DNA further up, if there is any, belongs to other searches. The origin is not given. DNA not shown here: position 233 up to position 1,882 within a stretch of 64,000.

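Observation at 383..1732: Unusual triple-domain fusion Sco + cytochrome c + PCuAC in one periplasmic polypeptide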

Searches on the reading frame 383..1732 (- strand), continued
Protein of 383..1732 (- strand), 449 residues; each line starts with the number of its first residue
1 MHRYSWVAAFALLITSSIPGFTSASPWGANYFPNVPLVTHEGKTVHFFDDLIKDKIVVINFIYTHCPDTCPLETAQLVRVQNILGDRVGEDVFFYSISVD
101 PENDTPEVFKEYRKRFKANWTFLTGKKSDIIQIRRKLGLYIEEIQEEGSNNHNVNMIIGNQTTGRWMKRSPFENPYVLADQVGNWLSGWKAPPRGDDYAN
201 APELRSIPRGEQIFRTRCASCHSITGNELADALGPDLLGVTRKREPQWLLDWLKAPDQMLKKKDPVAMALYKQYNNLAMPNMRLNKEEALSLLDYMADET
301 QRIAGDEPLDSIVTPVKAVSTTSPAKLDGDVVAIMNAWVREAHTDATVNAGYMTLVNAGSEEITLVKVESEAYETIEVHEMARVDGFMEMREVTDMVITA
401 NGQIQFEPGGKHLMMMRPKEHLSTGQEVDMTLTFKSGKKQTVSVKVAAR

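Call 31: find_homologous_proteins(query=L026:7986-9395:+, max_evalue=1e-10)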
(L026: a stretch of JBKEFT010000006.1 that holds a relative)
Query L026:7986-9395:+ (469 aa): 2186 proteins with E <= 1e-10 among 8000 candidates; the best 120 are listed.
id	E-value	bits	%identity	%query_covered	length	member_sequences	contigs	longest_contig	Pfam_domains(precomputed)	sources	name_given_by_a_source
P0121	0.0e+0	1078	100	100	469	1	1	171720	PF04314.19,PF02630.21,PF00034.27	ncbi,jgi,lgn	ncbi:MAG: protein SCO1/2 [Arenicella sp.]|jgi:protein SCO1/2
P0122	0.0e+0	1076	100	100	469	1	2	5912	PF04314.19,PF02630.21,PF00034.27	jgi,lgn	jgi:protein SCO1/2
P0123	0.0e+0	1074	100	100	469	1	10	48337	PF04314.19,PF02630.21,PF00034.27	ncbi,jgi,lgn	ncbi:MAG: copper(I)-binding protein/cytochrome oxidase Cu insertion factor (SCO1/SenC/PrrC family) [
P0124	9.0e-296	999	92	100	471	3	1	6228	PF04314.19,PF02630.21,PF00034.27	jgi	jgi:copper(I)-binding protein/cytochrome oxidase Cu insertion factor (SCO1/SenC/PrrC family)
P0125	8.9e-295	995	91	100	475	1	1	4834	PF04314.19,PF02630.21,PF00034.27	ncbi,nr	ncbi:MAG: copper chaperone PCu(A)C [Arenicella sp.]|nr:copper chaperone PCu(A)C [Arenicella sp.]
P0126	6.1e-287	970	88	100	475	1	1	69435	PF04314.19,PF02630.21,PF00034.27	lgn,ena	-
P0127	1.8e-269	912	84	100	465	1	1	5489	PF04314.19,PF02630.21,PF00034.27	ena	-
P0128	9.6e-268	906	84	100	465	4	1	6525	PF04314.19,PF02630.21,PF00034.27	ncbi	-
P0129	9.6e-250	847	79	98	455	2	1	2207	PF04314.19,PF02630.21,PF00034.27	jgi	-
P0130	2.7e-196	671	63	98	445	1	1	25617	PF04314.19,PF02630.21,PF00034.27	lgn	-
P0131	7.8e-176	603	59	93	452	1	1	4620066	PF04314.19,PF02630.21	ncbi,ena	-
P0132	2.8e-173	595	59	93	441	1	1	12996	PF04314.19,PF02630.21,PF00034.27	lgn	-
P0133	1.1e-171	590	59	93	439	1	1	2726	PF04314.19,PF02630.21,PF00034.27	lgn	-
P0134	4.7e-171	588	57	93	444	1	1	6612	PF04314.19,PF02630.21,PF13442.12,PF00034.27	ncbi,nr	ncbi:MAG: copper chaperone PCu(A)C [Alcanivoracaceae bacterium]|nr:copper chaperone PCu(A)C [Alcaniv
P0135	1.9e-170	586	56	98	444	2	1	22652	PF04314.19,PF02630.21,PF00034.27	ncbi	ncbi:MAG: hypothetical protein Tsb002_35230 [Wenzhouxiangellaceae bacterium]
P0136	2.3e-170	585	55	99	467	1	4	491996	PF04314.19,PF02630.21,PF00034.27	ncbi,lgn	-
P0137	1.3e-169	583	55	96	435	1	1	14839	PF04314.19,PF02630.21,PF00034.27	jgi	jgi:protein SCO1/2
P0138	2.1e-169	582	58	93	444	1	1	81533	PF04314.19,PF02630.21,PF00034.27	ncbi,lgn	-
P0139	1.8e-168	579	54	98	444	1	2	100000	PF04314.19,PF02630.21,PF00034.27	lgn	-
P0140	2.0e-168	579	57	93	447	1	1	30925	PF04314.19,PF02630.21,PF13442.12,PF00034.27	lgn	-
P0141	5.6e-168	577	56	100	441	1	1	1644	PF04314.19,PF02630.21,PF00034.27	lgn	-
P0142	9.6e-166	570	53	99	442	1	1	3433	PF04314.19,PF02630.21,PF00034.27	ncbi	-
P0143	1.3e-165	570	54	98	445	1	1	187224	PF04314.19,PF02630.21,PF00034.27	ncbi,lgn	-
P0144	2.5e-165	569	54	93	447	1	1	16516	PF04314.19,PF02630.21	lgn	-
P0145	8.1e-165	567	52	97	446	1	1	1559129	PF04314.19,PF02630.21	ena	-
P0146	5.2e-164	564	54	99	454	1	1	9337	PF04314.19,PF02630.21,PF00034.27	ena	-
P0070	5.2e-164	564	53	98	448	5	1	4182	PF04314.19,PF02630.21,PF00034.27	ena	-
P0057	9.5e-164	563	55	98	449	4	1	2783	PF04314.19,PF02630.21,PF00034.27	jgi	jgi:copper(I)-binding protein/cytochrome oxidase Cu insertion factor (SCO1/SenC/PrrC family)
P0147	2.3e-163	562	56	93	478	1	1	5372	PF04314.19,PF02630.21,PF00034.27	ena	-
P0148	3.3e-163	562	54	97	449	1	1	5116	PF04314.19,PF02630.21,PF00034.27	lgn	-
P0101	8.9e-163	560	53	99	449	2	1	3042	PF04314.19,PF02630.21,PF00034.27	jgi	-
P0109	1.3e-162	560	54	97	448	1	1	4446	PF04314.19,PF02630.21,PF13442.12,PF00034.27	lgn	-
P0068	1.6e-162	559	56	96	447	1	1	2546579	PF04314.19,PF02630.21,PF13442.12,PF00034.27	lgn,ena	-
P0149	1.8e-162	559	53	97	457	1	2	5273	PF04314.19,PF02630.21,PF00578.28,PF00034.27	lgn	-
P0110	2.3e-162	559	53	98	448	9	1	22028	PF04314.19,PF02630.21,PF00034.27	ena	-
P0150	2.6e-162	559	55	96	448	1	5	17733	PF04314.19,PF02630.21,PF13442.12,PF00034.27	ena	-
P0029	5.6e-162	558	54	99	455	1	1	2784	PF04314.19,PF02630.21,PF00034.27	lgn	-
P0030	6.0e-162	558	54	99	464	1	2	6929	PF04314.19,PF02630.21,PF00034.27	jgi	jgi:protein SCO1/2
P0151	8.6e-162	557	56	93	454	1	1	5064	PF04314.19,PF02630.21,PF13442.12,PF00034.27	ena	-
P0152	9.0e-162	557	54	96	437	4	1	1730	PF04314.19,PF02630.21,PF13442.12,PF00034.27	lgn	-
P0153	1.2e-161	556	51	97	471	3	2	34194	PF04314.19,PF02630.21,PF00034.27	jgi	-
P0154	1.8e-161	556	54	96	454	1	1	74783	PF04314.19,PF02630.21,PF13442.12,PF00034.27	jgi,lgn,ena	-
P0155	1.8e-161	556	54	98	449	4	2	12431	PF04314.19,PF02630.21,PF00034.27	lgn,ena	-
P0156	2.0e-161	556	54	96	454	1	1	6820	PF04314.19,PF02630.21,PF13442.12,PF00034.27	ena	-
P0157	3.0e-161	555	53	97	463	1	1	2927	PF04314.19,PF02630.21,PF00034.27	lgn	-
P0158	3.0e-161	555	54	96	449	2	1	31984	PF04314.19,PF02630.21,PF13442.12,PF00034.27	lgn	-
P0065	3.1e-161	555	53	99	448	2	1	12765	PF04314.19,PF02630.21,PF00034.27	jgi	jgi:protein SCO1/2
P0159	9.5e-161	554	54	99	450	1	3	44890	PF04314.19,PF02630.21,PF00034.27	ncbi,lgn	-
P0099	1.4e-160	553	54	99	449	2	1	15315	PF04314.19,PF02630.21,PF00034.27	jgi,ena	-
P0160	2.3e-160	552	52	99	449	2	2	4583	PF04314.19,PF02630.21,PF13442.12,PF00034.27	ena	-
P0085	3.5e-160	552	53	97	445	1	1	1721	PF04314.19,PF02630.21,PF13442.12,PF00034.27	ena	-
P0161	4.8e-160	551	55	94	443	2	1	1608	PF04314.19,PF02630.21,PF00034.27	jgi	-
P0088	4.8e-160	551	53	98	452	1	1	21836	PF04314.19,PF02630.21,PF13442.12,PF00034.27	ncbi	-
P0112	8.1e-160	550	52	99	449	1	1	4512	PF04314.19,PF02630.21,PF13442.12,PF00034.27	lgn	-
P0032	1.5e-159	550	54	98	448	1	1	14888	PF04314.19,PF02630.21,PF13442.12,PF00034.27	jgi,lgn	-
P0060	1.8e-159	549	53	97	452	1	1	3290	PF04314.19,PF02630.21,PF00034.27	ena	-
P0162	2.8e-159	549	55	93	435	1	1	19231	PF04314.19,PF02630.21,PF00034.27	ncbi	-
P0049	7.0e-159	547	54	97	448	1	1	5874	PF04314.19,PF02630.21,PF13442.12,PF00034.27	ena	-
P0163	9.5e-159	547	53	97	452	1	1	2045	PF04314.19,PF02630.21,PF00034.27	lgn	-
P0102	1.1e-158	547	53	97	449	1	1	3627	PF04314.19,PF02630.21,PF00034.27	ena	-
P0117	1.2e-158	547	55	93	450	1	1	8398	PF04314.19,PF02630.21,PF00034.27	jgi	jgi:copper(I)-binding protein/cytochrome oxidase Cu insertion factor (SCO1/SenC/PrrC family)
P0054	2.0e-158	546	53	98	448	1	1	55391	PF04314.19,PF02630.21,PF00034.27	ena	-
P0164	2.3e-158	546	54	96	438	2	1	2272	PF04314.19,PF02630.21,PF13442.12,PF00034.27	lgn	-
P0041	2.6e-158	545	53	98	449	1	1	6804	PF04314.19,PF02630.21,PF00034.27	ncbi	-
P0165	2.7e-158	545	53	95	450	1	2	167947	PF04314.19,PF02630.21,PF00034.27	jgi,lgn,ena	-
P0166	3.6e-158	545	53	94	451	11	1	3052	PF04314.19,PF02630.21,PF13442.12,PF00034.27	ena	-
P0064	4.3e-158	545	53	97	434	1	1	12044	PF04314.19,PF02630.21,PF00034.27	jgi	jgi:copper(I)-binding protein/cytochrome oxidase Cu insertion factor (SCO1/SenC/PrrC family)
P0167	4.7e-158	545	52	99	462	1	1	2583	PF04314.19,PF02630.21,PF00578.28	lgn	-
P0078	8.1e-158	544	52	97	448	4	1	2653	PF04314.19,PF02630.21,PF00578.28,PF13442.12,PF00034.27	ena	-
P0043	8.5e-158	544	53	98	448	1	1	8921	PF04314.19,PF02630.21,PF00034.27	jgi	jgi:copper(I)-binding protein/cytochrome oxidase Cu insertion factor (SCO1/SenC/PrrC family)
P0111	9.4e-158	544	54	93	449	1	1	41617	PF04314.19,PF02630.21,PF13442.12,PF00034.27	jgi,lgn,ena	-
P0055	1.5e-157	543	52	98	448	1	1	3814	PF04314.19,PF02630.21,PF13442.12,PF00034.27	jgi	-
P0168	1.6e-157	543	52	96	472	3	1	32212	PF04314.19,PF02630.21,PF00578.28,PF00034.27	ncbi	-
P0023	1.6e-157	543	54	98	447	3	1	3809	PF04314.19,PF02630.21,PF00034.27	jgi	jgi:protein SCO1/2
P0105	1.6e-157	543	53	98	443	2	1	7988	PF04314.19,PF02630.21,PF13442.12,PF00034.27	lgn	-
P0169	1.7e-157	543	54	97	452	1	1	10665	PF04314.19,PF02630.21,PF00034.27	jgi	jgi:copper(I)-binding protein/cytochrome oxidase Cu insertion factor (SCO1/SenC/PrrC family)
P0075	2.2e-157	542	52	99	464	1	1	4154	PF04314.19,PF02630.21,PF13442.12,PF00034.27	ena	-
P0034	2.4e-157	542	54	94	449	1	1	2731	PF04314.19,PF02630.21,PF13442.12,PF00034.27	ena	-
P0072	2.4e-157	542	53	98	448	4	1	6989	PF04314.19,PF02630.21,PF00034.27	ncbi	-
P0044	2.8e-157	542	52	98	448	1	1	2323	PF04314.19,PF02630.21,PF00034.27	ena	-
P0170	3.3e-157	542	53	97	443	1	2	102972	PF04314.19,PF02630.21,PF00034.27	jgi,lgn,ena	-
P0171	3.4e-157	542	52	97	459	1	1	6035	PF04314.19,PF02630.21,PF00034.27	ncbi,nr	ncbi:MAG: copper chaperone PCu(A)C [Gammaproteobacteria bacterium]|nr:copper chaperone PCu(A)C [Gamm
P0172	5.3e-157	541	52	98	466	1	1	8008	PF04314.19,PF02630.21,PF00034.27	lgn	-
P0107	5.6e-157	541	51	99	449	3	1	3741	PF04314.19,PF02630.21,PF13442.12,PF00034.27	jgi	jgi:copper(I)-binding protein/cytochrome oxidase Cu insertion factor (SCO1/SenC/PrrC family)/cytochr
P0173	5.8e-157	541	56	93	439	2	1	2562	PF04314.19,PF02630.21,PF00034.27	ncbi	-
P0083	5.8e-157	541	53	98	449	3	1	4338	PF04314.19,PF02630.21,PF13442.12,PF00034.27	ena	-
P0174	6.3e-157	541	52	97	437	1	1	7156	PF04314.19,PF02630.21,PF00034.27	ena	-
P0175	8.2e-157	541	54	93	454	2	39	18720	PF04314.19,PF02630.21,PF00034.27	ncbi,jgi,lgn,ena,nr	ncbi:MAG TPA: copper chaperone PCu(A)C [Woeseiaceae bacterium]|jgi:copper(I)-binding protein/cytochr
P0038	1.4e-156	540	53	94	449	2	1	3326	PF04314.19,PF02630.21,PF13442.12,PF00034.27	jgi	jgi:copper(I)-binding protein/cytochrome oxidase Cu insertion factor (SCO1/SenC/PrrC family)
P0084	1.4e-156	540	54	93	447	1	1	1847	PF04314.19,PF02630.21,PF13442.12,PF00034.27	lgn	-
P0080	1.4e-156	540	52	98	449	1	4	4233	PF04314.19,PF02630.21,PF00034.27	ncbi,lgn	-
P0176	1.8e-156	539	53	96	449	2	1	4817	PF04314.19,PF02630.21,PF13442.12,PF00034.27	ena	-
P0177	1.9e-156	539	52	100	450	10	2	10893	PF04314.19,PF02630.21,PF13442.12,PF00034.27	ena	-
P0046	1.9e-156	539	52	99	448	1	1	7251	PF04314.19,PF02630.21,PF00034.27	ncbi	-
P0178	2.3e-156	539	51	97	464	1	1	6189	PF04314.19,PF02630.21,PF00034.27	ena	-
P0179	2.6e-156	539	53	98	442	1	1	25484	PF04314.19,PF02630.21,PF13442.12,PF00034.27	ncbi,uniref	ncbi:Cytochrome oxidase biogenesis protein Sco1/SenC/PrrC, thiol-disulfide reductase involved in Cu(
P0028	3.0e-156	539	53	94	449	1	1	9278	PF04314.19,PF02630.21,PF13442.12,PF00034.27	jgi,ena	jgi:copper(I)-binding protein/cytochrome oxidase Cu insertion factor (SCO1/SenC/PrrC family)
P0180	3.4e-156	539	54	97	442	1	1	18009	PF04314.19,PF02630.21,PF13442.12,PF00034.27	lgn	-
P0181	3.6e-156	538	54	97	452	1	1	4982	PF04314.19,PF02630.21,PF00034.27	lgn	-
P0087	3.6e-156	538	52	99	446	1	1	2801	PF04314.19,PF02630.21,PF13442.12,PF00034.27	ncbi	-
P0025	4.0e-156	538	53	93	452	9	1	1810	PF04314.19,PF02630.21,PF13442.12,PF00034.27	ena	-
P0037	4.5e-156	538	53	94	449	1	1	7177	PF04314.19,PF02630.21,PF13442.12,PF00034.27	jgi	jgi:copper(I)-binding protein/cytochrome oxidase Cu insertion factor (SCO1/SenC/PrrC family)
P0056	4.5e-156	538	52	95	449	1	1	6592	PF04314.19,PF02630.21,PF00034.27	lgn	-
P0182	4.6e-156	538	51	99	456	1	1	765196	PF04314.19,PF02630.21,PF13442.12,PF00034.27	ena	-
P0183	5.3e-156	538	53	94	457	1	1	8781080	PF04314.19,PF02630.21,PF00034.27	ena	-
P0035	5.4e-156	538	53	93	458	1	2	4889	PF04314.19,PF02630.21,PF13442.12,PF00034.27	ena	-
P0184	5.7e-156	538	52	97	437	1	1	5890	PF04314.19,PF02630.21,PF00034.27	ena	-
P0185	5.9e-156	538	54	93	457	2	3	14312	PF04314.19,PF02630.21,PF00034.27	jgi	jgi:copper(I)-binding protein/cytochrome oxidase Cu insertion factor (SCO1/SenC/PrrC family)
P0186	7.1e-156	537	52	99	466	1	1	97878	PF04314.19,PF02630.21,PF00034.27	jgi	-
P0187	7.7e-156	537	52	98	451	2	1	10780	PF04314.19,PF02630.21,PF13442.12,PF00034.27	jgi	-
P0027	7.8e-156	537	53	94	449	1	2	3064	PF04314.19,PF02630.21,PF13442.12,PF00034.27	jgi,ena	-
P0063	8.1e-156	537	52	95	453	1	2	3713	PF04314.19,PF02630.21,PF00034.27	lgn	-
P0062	8.4e-156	537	52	95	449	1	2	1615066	PF04314.19,PF02630.21,PF00034.27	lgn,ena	-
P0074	9.7e-156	537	52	97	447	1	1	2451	PF04314.19,PF02630.21,PF00034.27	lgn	-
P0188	1.0e-155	537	54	94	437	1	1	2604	PF04314.19,PF02630.21,PF13442.12,PF00034.27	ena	-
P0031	1.1e-155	537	53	94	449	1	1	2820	PF04314.19,PF02630.21,PF13442.12,PF00034.27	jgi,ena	-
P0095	1.1e-155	537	53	97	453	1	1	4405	PF04314.19,PF02630.21,PF00034.27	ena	-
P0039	2.2e-155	536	53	94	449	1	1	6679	PF04314.19,PF02630.21,PF13442.12,PF00034.27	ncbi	-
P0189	2.4e-155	536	53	93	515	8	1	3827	PF04314.19,PF02630.21,PF00034.27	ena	-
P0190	2.5e-155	536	52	97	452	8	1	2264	PF04314.19,PF02630.21,PF13442.12,PF00034.27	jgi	jgi:copper(I)-binding protein/cytochrome oxidase Cu insertion factor (SCO1/SenC/PrrC family)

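Call 33: search_protein_representatives(protein=window:383-1732:-)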
Query: 449 residues. Proteins with E-value up to 0.001 (for the whole library): 32200; up to 1e-10: 6047; up to 1e-30: 353. The best 150 are listed.
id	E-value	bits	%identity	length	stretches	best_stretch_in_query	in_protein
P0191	3.4e-156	536.7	56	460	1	10-446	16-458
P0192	9.3e-130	449.5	55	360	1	88-447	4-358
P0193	6.5e-127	440.2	65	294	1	156-448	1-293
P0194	8.1e-118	410.2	47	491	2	23-336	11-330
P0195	7.1e-116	403.8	61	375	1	9-306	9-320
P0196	2.5e-112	392.1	54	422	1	21-349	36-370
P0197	5.0e-112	391.1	57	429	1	23-320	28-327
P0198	9.4e-103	360.5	54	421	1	21-315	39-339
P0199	1.4e-97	343.5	70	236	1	6-214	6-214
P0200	7.2e-97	341.1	53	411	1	18-302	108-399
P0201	3.9e-96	338.7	54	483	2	24-230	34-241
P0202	4.0e-95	335.4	49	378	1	9-315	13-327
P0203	2.0e-92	326.5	52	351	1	39-309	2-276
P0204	8.2e-89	314.6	51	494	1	24-297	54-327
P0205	3.7e-88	312.4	48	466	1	7-302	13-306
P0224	5.6e-74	265.7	40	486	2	35-299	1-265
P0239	7.6e-67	242.2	36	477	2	8-303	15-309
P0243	1.3e-65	238.1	46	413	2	28-183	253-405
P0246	1.9e-64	234.3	38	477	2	7-306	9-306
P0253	4.3e-61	223.3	42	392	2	24-171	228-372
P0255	4.4e-61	223.2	41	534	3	208-301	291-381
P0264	2.3e-58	214.3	36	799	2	28-228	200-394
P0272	8.1e-57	209.2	39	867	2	28-184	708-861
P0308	7.1e-49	183.0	40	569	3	207-322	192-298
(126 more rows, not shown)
